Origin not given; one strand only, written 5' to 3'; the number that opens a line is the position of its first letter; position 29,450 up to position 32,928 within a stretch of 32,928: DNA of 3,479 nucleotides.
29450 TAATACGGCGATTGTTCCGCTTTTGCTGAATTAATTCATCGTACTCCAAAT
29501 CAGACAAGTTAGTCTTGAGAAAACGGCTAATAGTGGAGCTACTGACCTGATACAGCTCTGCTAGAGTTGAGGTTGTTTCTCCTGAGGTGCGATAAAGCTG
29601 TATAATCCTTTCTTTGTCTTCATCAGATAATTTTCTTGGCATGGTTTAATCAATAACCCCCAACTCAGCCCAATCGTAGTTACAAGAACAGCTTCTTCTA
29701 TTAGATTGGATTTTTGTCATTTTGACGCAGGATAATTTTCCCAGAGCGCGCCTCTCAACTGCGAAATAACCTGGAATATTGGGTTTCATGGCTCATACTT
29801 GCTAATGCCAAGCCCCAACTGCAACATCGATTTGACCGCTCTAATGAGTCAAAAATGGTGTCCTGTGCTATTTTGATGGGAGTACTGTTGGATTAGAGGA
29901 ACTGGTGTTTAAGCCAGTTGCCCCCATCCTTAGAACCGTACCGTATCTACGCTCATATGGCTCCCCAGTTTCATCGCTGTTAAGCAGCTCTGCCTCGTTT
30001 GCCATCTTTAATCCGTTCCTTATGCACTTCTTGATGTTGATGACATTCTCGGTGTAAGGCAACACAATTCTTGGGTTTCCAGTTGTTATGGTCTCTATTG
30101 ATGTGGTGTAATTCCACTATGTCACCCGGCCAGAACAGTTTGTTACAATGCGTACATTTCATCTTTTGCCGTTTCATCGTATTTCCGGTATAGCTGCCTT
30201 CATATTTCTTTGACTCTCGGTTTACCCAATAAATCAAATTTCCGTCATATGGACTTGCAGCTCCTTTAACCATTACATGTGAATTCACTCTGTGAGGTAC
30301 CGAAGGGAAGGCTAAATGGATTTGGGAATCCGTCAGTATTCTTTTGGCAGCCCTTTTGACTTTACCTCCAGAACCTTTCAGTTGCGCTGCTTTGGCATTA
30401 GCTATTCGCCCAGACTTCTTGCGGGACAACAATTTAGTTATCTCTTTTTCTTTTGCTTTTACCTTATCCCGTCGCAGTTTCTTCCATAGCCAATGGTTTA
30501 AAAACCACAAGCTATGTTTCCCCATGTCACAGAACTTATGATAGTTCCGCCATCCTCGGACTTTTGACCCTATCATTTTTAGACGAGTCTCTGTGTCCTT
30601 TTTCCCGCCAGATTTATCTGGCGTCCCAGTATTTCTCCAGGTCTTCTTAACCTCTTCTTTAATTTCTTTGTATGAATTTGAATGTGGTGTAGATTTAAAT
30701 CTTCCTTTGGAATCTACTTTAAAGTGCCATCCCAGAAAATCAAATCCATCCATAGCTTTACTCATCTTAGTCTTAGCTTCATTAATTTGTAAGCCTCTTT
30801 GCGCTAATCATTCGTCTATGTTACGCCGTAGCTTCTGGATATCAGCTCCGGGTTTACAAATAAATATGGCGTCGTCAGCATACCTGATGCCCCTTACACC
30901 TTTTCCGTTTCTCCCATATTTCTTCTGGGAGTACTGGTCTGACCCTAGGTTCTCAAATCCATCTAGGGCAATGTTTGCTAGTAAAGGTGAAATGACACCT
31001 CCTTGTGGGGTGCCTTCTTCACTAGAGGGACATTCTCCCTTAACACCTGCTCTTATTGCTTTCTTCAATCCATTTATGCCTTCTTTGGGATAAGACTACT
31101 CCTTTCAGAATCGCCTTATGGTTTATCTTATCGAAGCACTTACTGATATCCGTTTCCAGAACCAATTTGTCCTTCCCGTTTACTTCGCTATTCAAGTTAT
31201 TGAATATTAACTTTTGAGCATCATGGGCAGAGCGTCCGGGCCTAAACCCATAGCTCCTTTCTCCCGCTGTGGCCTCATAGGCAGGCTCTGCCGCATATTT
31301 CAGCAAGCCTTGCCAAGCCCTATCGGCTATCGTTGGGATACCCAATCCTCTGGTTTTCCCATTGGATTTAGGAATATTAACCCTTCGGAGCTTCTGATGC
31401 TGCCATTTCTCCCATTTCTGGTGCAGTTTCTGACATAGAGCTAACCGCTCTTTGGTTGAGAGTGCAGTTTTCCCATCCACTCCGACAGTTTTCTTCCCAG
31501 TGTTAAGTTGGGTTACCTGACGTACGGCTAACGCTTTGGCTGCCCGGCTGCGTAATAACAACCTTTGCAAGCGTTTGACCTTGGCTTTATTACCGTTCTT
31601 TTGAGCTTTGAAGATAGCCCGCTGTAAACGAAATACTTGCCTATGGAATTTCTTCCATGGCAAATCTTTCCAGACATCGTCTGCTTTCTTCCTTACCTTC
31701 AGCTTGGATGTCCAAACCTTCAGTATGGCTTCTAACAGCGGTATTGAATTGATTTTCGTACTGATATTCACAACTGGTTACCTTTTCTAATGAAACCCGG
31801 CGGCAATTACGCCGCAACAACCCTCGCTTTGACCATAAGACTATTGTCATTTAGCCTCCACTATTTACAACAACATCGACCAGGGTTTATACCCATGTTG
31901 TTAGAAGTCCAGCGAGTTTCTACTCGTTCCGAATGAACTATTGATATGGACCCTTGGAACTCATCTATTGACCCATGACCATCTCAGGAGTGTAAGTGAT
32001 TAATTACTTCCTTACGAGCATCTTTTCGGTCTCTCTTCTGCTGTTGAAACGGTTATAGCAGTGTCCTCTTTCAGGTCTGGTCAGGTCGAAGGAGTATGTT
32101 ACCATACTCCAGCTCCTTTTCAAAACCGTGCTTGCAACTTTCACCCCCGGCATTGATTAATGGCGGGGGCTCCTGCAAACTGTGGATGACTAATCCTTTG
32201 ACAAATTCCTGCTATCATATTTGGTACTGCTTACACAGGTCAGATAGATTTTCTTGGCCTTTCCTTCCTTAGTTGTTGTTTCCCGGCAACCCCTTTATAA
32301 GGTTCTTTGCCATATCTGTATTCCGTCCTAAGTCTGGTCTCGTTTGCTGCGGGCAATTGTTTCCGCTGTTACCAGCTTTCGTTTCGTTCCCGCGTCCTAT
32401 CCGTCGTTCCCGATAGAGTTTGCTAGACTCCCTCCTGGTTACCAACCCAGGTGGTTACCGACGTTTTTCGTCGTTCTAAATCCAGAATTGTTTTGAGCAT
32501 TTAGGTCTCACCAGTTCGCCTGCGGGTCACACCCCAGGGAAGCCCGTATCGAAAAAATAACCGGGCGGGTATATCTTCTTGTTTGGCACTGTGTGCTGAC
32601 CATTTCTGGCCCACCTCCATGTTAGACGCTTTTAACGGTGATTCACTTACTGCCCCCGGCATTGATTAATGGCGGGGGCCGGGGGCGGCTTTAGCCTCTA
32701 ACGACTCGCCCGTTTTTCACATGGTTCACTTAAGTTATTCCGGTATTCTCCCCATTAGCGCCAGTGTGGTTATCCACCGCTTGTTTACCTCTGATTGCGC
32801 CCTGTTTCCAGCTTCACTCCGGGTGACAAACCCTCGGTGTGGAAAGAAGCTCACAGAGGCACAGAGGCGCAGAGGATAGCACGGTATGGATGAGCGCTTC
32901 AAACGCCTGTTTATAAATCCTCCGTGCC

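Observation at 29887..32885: Group II intron apparently homed into a multicopy (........)n leader repeat, with EBS1/EBS2 candidates complementary to the repeat itself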

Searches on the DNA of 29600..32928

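Call 4: search_rna_families(source=window, start=29600, end=32928, threshold=evalue, max_evalue=10, show_alignments=5)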
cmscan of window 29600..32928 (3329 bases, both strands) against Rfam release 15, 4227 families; matches with E-value up to 10: 3.
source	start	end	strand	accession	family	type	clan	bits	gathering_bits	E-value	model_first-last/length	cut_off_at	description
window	32080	32155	-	RF00029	Intron_gpII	Intron;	-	20.2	40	0.82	1-77/77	no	Group II catalytic intron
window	30680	30766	+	RF01259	snR63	Gene; snRNA; snoRNA; CD-box;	CL00061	18.6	50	0.061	1-255/255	no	Small nucleolar RNA snR63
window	30487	30543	-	RF00630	P26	Gene;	-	17.2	36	3.1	1-66/66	no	Pseudomonas sRNA P26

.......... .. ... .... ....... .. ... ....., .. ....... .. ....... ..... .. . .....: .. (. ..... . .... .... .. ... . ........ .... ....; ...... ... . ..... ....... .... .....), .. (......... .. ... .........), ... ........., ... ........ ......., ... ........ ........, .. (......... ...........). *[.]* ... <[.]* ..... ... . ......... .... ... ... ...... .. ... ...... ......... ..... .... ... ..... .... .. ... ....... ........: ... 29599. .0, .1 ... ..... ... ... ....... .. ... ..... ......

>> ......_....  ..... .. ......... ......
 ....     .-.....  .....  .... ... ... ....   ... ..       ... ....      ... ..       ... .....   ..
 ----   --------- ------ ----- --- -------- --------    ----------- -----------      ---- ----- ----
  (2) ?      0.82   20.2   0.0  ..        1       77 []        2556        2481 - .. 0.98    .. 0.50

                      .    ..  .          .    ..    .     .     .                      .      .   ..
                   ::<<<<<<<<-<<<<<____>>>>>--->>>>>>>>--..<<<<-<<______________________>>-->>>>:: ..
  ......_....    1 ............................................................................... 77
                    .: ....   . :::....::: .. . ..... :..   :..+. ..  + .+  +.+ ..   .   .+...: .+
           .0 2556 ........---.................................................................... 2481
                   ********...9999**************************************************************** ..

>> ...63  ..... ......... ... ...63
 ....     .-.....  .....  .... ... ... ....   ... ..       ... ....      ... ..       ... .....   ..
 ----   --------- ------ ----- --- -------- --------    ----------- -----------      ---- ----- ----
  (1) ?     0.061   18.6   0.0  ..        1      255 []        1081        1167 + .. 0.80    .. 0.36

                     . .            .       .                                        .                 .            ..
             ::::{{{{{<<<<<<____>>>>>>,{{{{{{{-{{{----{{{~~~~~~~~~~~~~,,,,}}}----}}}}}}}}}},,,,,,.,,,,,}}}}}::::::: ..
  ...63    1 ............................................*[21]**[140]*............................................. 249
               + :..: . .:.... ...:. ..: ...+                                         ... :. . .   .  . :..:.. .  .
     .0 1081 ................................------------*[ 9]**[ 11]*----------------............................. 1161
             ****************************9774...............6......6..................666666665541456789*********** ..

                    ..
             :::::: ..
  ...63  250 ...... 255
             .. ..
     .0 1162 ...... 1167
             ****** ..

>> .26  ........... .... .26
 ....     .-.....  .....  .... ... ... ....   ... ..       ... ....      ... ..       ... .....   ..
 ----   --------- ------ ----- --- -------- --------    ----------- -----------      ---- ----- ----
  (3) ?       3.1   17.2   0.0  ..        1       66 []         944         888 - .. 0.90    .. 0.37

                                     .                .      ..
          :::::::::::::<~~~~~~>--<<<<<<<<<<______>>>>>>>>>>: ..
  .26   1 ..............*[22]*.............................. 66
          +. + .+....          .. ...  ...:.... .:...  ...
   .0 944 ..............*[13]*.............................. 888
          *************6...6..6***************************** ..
